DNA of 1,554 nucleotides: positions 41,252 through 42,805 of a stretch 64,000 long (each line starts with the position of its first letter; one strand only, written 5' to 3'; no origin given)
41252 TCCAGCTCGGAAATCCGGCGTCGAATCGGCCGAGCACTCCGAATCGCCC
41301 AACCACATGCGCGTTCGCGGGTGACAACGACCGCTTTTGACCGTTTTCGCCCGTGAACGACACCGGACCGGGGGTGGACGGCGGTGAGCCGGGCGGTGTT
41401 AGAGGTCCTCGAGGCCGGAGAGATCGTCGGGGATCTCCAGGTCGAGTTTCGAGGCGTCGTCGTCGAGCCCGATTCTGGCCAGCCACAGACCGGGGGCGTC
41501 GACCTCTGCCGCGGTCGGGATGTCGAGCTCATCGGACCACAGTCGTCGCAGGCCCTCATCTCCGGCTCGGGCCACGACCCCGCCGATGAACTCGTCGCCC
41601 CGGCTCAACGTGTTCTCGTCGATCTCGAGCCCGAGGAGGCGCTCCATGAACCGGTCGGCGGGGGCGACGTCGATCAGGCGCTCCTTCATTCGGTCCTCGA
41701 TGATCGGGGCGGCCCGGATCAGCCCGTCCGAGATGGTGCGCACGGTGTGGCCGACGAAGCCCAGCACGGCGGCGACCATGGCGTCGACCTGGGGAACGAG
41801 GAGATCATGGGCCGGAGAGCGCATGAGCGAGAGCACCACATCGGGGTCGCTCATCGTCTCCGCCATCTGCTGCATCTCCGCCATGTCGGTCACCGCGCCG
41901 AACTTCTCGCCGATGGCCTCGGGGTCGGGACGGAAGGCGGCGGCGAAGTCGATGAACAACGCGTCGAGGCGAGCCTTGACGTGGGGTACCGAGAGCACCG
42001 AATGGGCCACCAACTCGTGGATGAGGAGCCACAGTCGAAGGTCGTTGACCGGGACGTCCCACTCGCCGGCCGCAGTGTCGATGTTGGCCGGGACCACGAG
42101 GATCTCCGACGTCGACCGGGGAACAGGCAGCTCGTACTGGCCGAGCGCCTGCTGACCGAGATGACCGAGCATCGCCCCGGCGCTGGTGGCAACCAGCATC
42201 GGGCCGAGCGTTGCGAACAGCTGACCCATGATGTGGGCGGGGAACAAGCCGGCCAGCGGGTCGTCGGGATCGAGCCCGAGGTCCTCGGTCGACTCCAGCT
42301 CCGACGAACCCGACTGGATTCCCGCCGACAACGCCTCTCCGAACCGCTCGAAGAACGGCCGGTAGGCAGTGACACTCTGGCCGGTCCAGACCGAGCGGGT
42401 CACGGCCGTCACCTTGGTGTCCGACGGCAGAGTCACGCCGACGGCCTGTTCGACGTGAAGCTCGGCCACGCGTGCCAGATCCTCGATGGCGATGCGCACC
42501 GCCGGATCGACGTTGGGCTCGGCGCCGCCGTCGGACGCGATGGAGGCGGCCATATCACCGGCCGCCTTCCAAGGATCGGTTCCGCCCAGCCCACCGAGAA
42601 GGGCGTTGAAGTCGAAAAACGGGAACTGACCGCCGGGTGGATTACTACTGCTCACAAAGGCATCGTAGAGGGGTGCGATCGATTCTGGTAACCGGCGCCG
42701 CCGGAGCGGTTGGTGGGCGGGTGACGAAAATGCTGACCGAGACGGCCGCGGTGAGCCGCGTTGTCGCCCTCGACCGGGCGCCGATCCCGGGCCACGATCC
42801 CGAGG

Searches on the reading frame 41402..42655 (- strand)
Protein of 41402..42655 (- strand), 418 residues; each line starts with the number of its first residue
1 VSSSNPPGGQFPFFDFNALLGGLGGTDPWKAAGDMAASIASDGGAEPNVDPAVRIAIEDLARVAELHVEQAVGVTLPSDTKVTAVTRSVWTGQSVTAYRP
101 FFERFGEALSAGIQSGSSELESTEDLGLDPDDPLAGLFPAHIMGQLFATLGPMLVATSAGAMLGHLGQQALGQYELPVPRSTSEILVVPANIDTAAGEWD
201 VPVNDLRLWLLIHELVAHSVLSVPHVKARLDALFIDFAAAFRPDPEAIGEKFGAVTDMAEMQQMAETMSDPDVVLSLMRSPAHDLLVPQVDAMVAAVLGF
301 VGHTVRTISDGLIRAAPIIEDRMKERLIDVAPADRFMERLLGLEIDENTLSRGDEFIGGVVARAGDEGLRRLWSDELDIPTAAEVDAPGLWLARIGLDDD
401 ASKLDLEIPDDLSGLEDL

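Call 13: search_protein_families(library=pfam, proteins=[window:41402-42655:-], max_evalue=0.0001)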
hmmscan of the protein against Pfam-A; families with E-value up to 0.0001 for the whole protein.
window:41402-42655:- (418 aa): 1 family
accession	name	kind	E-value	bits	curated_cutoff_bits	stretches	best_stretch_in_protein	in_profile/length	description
PF10103.15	Zincin_2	-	4e-47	161.6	25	1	29-391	3-343/344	Zincin-like metallopeptidase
